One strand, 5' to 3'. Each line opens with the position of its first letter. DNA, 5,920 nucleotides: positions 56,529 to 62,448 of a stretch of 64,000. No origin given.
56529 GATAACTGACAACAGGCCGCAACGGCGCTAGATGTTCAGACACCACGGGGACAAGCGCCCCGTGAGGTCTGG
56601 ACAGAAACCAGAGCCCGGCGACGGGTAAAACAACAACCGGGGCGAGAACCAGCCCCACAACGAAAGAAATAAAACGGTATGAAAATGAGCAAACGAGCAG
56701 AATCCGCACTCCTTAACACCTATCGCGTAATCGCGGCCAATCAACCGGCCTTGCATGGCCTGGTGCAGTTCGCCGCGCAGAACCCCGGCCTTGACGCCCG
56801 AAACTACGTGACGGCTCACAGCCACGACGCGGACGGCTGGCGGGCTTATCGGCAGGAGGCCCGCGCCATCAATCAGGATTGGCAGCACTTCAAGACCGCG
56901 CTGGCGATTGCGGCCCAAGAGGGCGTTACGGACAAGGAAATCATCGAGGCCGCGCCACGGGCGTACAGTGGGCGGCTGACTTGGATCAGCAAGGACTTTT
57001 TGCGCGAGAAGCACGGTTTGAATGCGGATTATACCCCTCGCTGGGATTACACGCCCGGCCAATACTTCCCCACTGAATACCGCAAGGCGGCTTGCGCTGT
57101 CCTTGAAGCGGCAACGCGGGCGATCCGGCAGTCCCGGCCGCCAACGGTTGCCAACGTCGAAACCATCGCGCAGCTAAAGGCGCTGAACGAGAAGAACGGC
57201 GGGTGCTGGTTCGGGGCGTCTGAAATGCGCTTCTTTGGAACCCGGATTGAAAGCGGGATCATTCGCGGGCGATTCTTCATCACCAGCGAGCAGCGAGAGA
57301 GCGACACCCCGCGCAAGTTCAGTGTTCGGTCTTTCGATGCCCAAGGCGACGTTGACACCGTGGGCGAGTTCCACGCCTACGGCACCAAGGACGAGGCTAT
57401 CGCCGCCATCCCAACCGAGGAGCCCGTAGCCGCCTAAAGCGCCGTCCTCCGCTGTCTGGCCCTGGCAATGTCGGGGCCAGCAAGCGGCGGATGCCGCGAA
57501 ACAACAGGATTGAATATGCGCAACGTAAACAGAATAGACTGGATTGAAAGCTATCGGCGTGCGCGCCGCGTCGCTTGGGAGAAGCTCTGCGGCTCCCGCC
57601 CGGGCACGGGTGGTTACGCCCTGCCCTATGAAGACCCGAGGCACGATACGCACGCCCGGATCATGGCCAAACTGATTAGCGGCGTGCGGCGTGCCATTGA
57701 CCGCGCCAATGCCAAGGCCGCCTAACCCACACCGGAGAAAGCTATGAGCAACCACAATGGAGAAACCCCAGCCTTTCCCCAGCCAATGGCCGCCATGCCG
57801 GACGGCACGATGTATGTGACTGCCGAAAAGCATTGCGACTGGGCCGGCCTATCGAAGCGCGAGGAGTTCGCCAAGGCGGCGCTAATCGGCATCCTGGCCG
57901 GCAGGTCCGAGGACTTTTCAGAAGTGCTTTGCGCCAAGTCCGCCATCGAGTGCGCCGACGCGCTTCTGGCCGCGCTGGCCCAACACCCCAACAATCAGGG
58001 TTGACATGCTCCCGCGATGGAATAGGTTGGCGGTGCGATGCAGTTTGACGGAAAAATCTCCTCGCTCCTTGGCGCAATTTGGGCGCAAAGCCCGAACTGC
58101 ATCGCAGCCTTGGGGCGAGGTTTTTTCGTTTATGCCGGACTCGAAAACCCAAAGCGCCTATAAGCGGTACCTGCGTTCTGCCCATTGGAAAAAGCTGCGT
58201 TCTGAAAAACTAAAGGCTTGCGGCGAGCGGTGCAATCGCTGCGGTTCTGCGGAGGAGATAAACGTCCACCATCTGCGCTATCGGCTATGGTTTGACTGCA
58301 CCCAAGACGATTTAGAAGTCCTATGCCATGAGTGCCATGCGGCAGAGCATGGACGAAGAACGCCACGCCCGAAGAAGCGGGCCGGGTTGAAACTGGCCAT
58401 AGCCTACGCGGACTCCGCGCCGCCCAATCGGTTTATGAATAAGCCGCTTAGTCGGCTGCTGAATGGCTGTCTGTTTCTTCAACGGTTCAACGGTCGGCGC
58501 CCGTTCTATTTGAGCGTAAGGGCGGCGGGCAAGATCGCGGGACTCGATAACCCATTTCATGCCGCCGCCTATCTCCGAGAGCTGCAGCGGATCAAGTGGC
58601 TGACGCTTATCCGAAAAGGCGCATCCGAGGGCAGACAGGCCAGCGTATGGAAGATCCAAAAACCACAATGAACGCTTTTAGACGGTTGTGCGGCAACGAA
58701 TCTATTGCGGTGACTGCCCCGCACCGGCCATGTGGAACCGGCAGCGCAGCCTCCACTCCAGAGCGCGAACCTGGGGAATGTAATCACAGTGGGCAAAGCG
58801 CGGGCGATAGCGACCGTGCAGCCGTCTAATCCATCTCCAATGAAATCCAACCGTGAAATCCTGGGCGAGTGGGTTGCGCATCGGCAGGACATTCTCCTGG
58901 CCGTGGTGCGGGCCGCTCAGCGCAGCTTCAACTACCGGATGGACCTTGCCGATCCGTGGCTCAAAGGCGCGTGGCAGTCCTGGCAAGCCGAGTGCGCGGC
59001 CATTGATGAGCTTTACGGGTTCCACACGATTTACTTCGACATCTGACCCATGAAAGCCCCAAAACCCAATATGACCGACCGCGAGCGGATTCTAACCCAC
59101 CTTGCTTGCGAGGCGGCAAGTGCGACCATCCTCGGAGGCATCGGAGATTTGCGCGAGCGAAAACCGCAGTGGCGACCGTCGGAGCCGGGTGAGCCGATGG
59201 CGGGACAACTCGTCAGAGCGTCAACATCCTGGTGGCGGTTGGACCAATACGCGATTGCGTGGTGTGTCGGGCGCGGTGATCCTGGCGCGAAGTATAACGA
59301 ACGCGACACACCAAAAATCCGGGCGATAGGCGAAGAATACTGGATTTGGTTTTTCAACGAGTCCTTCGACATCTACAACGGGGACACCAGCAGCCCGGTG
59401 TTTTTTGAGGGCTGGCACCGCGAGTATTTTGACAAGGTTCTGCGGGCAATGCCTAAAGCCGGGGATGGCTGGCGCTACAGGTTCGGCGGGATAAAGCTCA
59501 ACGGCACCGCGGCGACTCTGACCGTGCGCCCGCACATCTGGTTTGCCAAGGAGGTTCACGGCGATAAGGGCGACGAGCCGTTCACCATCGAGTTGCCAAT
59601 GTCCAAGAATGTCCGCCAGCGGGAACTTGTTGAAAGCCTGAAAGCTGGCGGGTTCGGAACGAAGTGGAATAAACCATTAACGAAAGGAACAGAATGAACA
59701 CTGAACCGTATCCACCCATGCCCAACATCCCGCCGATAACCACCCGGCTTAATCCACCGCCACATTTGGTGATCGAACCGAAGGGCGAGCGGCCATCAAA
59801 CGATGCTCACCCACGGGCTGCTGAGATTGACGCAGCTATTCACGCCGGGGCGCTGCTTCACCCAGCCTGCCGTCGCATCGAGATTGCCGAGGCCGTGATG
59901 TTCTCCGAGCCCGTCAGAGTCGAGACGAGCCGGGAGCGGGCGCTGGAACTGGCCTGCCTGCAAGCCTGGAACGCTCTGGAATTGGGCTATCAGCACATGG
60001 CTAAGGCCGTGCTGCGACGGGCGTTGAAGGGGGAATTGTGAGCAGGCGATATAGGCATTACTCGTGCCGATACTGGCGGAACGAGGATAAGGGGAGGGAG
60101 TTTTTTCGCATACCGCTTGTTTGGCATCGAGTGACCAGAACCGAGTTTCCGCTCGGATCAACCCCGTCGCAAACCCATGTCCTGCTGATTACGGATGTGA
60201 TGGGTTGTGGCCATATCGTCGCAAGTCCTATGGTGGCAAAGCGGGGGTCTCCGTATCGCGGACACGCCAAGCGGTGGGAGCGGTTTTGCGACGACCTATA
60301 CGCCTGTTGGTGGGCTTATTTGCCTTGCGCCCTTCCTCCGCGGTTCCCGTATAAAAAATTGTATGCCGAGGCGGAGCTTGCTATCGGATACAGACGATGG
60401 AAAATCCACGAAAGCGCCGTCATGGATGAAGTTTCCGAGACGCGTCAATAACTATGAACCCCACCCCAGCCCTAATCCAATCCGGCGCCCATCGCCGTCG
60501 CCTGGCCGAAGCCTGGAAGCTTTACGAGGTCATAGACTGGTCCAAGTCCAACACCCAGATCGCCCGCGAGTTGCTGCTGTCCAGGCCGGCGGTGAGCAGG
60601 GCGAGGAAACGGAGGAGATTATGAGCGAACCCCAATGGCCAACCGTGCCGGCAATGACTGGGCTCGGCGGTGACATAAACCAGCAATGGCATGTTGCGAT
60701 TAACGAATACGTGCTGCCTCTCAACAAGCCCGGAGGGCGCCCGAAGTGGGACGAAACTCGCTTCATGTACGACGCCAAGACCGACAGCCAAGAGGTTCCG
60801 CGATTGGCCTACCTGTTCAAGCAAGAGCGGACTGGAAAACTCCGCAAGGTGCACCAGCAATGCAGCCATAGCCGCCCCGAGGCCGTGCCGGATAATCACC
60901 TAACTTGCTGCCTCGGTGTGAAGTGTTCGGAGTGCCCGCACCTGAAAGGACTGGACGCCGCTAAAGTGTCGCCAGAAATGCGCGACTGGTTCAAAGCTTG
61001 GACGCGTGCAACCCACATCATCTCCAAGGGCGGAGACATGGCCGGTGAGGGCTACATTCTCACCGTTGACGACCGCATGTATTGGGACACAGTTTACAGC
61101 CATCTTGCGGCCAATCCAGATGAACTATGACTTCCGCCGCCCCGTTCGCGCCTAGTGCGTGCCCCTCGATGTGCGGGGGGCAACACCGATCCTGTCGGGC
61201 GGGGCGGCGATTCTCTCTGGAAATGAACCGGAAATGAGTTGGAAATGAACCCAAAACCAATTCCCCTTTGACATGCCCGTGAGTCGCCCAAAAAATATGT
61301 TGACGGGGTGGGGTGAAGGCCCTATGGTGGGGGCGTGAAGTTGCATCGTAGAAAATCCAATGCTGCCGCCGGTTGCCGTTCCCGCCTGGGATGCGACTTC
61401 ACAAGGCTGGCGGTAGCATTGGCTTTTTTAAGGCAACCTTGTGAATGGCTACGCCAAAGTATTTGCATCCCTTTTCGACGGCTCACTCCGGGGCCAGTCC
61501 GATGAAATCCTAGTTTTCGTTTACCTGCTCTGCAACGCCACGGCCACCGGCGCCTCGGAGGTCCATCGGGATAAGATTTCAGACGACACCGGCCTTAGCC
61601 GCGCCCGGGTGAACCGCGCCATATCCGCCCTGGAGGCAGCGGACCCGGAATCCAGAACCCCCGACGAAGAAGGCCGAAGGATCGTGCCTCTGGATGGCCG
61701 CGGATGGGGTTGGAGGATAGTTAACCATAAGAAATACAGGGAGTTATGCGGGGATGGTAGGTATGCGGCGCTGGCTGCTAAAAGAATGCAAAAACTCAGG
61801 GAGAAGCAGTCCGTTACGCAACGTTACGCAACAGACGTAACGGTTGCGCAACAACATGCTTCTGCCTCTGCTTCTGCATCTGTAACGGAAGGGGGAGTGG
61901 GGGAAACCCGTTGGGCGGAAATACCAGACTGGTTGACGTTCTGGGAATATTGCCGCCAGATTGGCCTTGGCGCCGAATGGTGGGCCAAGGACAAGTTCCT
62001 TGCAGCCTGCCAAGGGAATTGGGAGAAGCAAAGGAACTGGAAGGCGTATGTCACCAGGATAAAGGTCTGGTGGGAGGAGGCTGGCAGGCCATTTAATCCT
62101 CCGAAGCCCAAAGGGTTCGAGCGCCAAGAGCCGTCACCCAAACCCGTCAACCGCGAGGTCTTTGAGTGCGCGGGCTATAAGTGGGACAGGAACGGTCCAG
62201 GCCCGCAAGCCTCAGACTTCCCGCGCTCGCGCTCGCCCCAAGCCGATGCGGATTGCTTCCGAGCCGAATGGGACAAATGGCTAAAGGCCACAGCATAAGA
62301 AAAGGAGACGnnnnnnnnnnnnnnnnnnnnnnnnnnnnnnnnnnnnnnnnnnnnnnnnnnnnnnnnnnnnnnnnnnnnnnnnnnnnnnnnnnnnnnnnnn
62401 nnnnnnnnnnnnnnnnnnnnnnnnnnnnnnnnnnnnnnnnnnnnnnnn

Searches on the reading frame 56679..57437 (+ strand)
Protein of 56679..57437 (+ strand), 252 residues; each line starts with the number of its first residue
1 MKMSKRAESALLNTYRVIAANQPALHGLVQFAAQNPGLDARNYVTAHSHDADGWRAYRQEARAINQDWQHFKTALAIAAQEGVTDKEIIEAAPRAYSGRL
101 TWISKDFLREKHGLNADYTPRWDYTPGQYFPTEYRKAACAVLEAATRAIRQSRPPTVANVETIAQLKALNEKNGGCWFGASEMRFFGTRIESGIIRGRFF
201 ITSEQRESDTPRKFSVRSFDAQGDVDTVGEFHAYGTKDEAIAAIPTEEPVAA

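Call 37: search_protein_families(library=pfam, proteins=[window:56679-57437:+], max_evalue=0.01)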
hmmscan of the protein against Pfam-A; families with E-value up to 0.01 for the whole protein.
window:56679-57437:+ (252 aa): 1 family
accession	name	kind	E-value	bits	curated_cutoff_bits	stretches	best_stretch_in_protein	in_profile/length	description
PF24239.1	DUF7447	-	3.5e-23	82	24.1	1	162-243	1-87/89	Family of unknown function (DUF7447)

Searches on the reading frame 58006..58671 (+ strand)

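Call 37: search_protein_families(library=pfam, proteins=[window:58006-58671:+], max_evalue=0.01)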
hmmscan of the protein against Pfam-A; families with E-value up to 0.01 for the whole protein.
window:58006-58671:+ (221 aa): 0 families

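Call 90: search_protein_families(library=pfam, proteins=[window:58006-58671:+], max_evalue=0.1)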
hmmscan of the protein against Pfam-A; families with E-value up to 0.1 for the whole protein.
window:58006-58671:+ (221 aa): 1 family
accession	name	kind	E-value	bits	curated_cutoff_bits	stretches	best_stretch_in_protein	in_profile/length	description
PF01844.29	HNH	-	0.043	14.4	21.4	0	76-116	1-46/47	HNH endonuclease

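Call 91: search_protein_families(library=phrogs, proteins=[window:58006-58671:+], max_evalue=0.01)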
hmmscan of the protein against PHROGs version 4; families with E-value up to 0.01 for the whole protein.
window:58006-58671:+ (221 aa): 15 families
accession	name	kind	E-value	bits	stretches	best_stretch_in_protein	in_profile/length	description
phrog_119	-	DNA, RNA and nucleotide metabolism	2.5e-12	47.3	1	43-128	173-268/443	HNH endonuclease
phrog_4581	-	head and packaging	1.4e-10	42.1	1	47-124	39-118/395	terminase small subunit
phrog_144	-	DNA, RNA and nucleotide metabolism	9.5e-09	36.1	1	49-125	60-143/175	HNH endonuclease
phrog_589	-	DNA, RNA and nucleotide metabolism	6.6e-07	30.2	1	46-120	64-144/179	HNH endonuclease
phrog_8048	-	DNA, RNA and nucleotide metabolism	7.7e-07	29.6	1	52-119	155-231/273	HNH endonuclease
phrog_8060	-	unknown function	2.9e-06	28.2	1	51-115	16-80/213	-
phrog_30443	-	DNA, RNA and nucleotide metabolism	1.2e-05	26.6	1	51-121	40-111/121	HNH endonuclease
phrog_5956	-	DNA, RNA and nucleotide metabolism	1.7e-05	25.5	1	47-124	34-117/138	HNH endonuclease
phrog_1271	-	DNA, RNA and nucleotide metabolism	0.0003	21.3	1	61-125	254-326/361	HNH endonuclease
phrog_333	-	DNA, RNA and nucleotide metabolism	0.0009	20.4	1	54-113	14-77/138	HNH endonuclease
phrog_7370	-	DNA, RNA and nucleotide metabolism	0.0014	19.7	1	73-121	41-90/115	HNH endonuclease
phrog_2340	-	DNA, RNA and nucleotide metabolism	0.0019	19.4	1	48-120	99-165/171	endonuclease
phrog_5200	-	DNA, RNA and nucleotide metabolism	0.0019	19.2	1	42-116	9-86/154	HNH endonuclease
phrog_11793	-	unknown function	0.0045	17.7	0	74-120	21-62/65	-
phrog_4234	-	DNA, RNA and nucleotide metabolism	0.0092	16.7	0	49-94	6-50/130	HNH endonuclease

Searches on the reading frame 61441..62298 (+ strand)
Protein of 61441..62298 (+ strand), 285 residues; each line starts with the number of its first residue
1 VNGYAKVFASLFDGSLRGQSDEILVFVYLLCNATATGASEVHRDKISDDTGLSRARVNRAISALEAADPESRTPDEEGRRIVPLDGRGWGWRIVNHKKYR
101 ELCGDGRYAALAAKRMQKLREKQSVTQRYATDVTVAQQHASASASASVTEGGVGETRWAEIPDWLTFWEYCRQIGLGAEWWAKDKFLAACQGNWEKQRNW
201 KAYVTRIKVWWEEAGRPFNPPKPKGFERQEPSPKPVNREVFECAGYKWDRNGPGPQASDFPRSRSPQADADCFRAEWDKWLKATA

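Call 37: search_protein_families(library=pfam, proteins=[window:61441-62298:+], max_evalue=0.01)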
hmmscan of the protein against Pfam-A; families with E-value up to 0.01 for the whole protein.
window:61441-62298:+ (285 aa): 0 families

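Call 90: search_protein_families(library=pfam, proteins=[window:61441-62298:+], max_evalue=0.1)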
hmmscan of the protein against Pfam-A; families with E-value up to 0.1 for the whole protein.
window:61441-62298:+ (285 aa): 2 families
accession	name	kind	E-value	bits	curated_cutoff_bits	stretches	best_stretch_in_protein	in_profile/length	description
PF01978.25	TrmB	-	0.028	14.7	25.6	1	21-67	9-49/68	Sugar-specific transcriptional regulator TrmB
PF13412.12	HTH_24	-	0.096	12.7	21.9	0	45-67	22-44/48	Winged helix-turn-helix DNA-binding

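Call 91: search_protein_families(library=phrogs, proteins=[window:61441-62298:+], max_evalue=0.01)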
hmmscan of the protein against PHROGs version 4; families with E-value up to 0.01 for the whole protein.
window:61441-62298:+ (285 aa): 0 families
